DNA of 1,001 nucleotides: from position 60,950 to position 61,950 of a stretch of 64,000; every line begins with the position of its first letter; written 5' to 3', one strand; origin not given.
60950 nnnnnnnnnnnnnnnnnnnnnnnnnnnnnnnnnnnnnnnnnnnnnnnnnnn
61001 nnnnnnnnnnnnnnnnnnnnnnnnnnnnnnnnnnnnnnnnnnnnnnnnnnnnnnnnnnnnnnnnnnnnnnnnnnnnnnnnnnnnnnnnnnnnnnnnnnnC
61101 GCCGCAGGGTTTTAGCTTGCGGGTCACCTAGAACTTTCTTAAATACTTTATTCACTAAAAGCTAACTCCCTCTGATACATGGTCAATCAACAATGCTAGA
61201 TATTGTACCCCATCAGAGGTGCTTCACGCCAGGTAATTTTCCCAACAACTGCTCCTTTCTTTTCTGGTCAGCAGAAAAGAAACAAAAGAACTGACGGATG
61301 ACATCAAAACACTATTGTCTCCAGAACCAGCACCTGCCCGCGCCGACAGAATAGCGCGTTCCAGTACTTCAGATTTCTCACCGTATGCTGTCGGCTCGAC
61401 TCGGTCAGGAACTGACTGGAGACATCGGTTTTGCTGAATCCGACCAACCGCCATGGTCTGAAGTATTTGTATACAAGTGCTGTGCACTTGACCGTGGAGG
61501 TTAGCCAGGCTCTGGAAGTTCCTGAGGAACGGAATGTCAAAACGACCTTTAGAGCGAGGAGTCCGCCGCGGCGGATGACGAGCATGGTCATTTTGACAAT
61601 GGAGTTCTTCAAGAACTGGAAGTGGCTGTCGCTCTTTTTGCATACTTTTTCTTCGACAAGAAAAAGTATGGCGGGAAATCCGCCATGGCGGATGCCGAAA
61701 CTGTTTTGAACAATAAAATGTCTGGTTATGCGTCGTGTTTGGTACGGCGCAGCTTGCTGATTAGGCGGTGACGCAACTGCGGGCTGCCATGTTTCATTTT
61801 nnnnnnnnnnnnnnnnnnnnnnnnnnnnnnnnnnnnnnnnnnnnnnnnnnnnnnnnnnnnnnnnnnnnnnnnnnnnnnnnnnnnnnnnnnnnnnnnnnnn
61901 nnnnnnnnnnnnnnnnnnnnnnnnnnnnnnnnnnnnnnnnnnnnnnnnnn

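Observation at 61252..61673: Copy B of the repeated element fills the hpf-secA spacer and ends in a three-way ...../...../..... competing pairing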

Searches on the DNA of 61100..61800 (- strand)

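Call 6: search_rna_families(source=window, start=61100, end=61800, threshold=evalue, max_evalue=10, show_alignments=3)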
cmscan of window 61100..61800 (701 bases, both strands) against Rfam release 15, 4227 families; matches with E-value up to 10: 2.
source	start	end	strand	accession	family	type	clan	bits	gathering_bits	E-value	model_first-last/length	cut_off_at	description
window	61434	61514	-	RF03972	mir-3150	Gene; miRNA;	-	18.4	100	1.7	1-80/80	no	mir-3150 microRNA precursor family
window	61434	61514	+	RF03972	mir-3150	Gene; miRNA;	-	15.9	100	7.3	1-80/80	no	mir-3150 microRNA precursor family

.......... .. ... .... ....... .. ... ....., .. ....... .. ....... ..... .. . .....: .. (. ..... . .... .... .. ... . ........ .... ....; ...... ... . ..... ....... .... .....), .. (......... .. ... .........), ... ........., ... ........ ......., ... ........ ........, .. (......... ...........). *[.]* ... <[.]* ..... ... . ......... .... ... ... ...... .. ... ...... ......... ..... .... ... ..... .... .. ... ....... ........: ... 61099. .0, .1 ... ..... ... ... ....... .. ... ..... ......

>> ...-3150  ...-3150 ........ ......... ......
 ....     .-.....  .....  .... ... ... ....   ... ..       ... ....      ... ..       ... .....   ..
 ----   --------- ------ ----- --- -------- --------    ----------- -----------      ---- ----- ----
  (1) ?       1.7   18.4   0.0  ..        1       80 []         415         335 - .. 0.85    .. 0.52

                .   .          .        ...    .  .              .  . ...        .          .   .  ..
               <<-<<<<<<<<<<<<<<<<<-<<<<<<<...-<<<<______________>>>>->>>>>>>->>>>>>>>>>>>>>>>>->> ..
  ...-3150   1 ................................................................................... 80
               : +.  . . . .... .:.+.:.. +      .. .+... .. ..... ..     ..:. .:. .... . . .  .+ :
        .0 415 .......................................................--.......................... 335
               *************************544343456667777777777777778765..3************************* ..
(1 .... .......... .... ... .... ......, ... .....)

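Call 36: build_rna_model(alignment_id=A2)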
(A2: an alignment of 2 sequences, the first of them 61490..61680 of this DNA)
Model R1 built from alignment A2 (2 sequences, 196 columns); structure: RNAalifold consensus.
model positions 196; base pairs 41; branch points 1; effective number of sequences 1.17; information 0.591 bits per position. Calibrated on 0.2 Mb of random sequence (short: E-values are rough).
structure used (alignment columns):
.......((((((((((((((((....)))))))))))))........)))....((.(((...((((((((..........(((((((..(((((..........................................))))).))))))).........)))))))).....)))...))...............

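Call 37: search_with_rna_model(model_id=R1, source=window, filters=off, max_evalue=10)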
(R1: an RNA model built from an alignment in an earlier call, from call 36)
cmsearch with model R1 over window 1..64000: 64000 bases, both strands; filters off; matches with E-value up to 10: 31.
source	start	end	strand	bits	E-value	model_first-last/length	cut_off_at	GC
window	44441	44635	-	234.2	2.1e-61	1-196/196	no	0.46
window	61490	61680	-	224.6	8e-59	1-196/196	no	0.5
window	44182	44256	+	27.5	4.4e-06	1-196/196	no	0.45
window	44596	44625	+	22.1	0.00012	11-40/196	no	0.27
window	61641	61670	+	21.5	0.00018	11-40/196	no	0.3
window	33632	33809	-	20.9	0.00027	1-196/196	no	0.46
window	61518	61617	+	16.5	0.004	65-169/196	no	0.51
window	44469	44572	+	15.6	0.007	65-169/196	no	0.44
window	61247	61319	+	12.8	0.04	1-196/196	no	0.38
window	44135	44230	-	12.2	0.057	1-196/196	no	0.45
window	24616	24653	-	9.9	0.23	11-48/196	no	0.55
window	13046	13207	-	9.5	0.29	1-196/196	no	0.37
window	43332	43363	+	9.3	0.34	107-138/196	no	0.44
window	21228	21341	-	8.7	0.49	61-174/196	no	0.31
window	11494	11519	-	7.8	0.82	13-38/196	no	0.65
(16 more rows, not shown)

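Call 38: search_with_rna_model(model_id=R1, sources=[L121, L123, L125, L126, L127], filters=off, max_evalue=10)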
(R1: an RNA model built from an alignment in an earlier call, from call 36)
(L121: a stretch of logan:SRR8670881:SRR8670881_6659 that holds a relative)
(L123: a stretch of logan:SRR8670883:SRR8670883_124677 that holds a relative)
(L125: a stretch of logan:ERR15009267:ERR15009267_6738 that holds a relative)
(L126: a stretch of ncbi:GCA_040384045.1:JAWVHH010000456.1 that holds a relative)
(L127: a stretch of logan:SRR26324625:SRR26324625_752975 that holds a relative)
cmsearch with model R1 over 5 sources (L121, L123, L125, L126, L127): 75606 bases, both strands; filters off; matches with E-value up to 10: 13.
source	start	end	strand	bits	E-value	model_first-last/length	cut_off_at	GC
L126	19698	19774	+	12.2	0.065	1-196/196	no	0.47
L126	15560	15655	+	9.3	0.4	1-196/196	no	0.34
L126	3574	3672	-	8.3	0.76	1-196/196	no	0.42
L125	19515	19574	-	7.8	0.97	1-196/196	no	0.47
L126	8978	8999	+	5.9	3.3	15-36/196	no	0.32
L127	2525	2546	+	5.9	3.3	15-36/196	no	0.32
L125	10384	10407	+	4.9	6.1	11-44/196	no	0.5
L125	18019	18084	+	4.8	6.3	1-196/196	no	0.33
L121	7698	7830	-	4.6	7.1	1-196/196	no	0.44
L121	8833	8898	+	4.6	7.1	1-196/196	no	0.38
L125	16886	16978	-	4.5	7.9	1-196/196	no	0.39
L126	7563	7657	-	4.2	9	76-160/196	no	0.52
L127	1110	1204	-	4.2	9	76-160/196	no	0.52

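Call 54: search_with_rna_model(model_id=R1, sources=[L133, L135, L131], filters=off, max_evalue=1, show_alignments=4)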
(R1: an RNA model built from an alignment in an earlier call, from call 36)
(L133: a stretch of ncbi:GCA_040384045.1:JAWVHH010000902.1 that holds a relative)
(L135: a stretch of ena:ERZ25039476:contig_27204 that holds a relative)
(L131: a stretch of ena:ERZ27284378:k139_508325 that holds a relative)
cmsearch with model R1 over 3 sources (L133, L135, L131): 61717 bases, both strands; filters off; matches with E-value up to 1: 10.
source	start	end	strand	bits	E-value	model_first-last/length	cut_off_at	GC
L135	9482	9684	+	135.3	6.1e-35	1-196/196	no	0.49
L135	9876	9954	-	27.6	4.1e-06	1-196/196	no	0.46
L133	9900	10109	-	21.3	0.0002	1-196/196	no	0.47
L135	9439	9531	-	16.9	0.0029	1-196/196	no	0.4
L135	9904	10002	+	11.5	0.081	1-196/196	no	0.41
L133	9009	9095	+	11.1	0.11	1-196/196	no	0.51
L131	2994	3068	+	10.9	0.12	65-169/196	no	0.63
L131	18950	19111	-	9.5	0.28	1-196/196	no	0.37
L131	17398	17423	-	7.8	0.8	13-38/196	no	0.65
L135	9544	9656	-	7.6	0.91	65-169/196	no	0.46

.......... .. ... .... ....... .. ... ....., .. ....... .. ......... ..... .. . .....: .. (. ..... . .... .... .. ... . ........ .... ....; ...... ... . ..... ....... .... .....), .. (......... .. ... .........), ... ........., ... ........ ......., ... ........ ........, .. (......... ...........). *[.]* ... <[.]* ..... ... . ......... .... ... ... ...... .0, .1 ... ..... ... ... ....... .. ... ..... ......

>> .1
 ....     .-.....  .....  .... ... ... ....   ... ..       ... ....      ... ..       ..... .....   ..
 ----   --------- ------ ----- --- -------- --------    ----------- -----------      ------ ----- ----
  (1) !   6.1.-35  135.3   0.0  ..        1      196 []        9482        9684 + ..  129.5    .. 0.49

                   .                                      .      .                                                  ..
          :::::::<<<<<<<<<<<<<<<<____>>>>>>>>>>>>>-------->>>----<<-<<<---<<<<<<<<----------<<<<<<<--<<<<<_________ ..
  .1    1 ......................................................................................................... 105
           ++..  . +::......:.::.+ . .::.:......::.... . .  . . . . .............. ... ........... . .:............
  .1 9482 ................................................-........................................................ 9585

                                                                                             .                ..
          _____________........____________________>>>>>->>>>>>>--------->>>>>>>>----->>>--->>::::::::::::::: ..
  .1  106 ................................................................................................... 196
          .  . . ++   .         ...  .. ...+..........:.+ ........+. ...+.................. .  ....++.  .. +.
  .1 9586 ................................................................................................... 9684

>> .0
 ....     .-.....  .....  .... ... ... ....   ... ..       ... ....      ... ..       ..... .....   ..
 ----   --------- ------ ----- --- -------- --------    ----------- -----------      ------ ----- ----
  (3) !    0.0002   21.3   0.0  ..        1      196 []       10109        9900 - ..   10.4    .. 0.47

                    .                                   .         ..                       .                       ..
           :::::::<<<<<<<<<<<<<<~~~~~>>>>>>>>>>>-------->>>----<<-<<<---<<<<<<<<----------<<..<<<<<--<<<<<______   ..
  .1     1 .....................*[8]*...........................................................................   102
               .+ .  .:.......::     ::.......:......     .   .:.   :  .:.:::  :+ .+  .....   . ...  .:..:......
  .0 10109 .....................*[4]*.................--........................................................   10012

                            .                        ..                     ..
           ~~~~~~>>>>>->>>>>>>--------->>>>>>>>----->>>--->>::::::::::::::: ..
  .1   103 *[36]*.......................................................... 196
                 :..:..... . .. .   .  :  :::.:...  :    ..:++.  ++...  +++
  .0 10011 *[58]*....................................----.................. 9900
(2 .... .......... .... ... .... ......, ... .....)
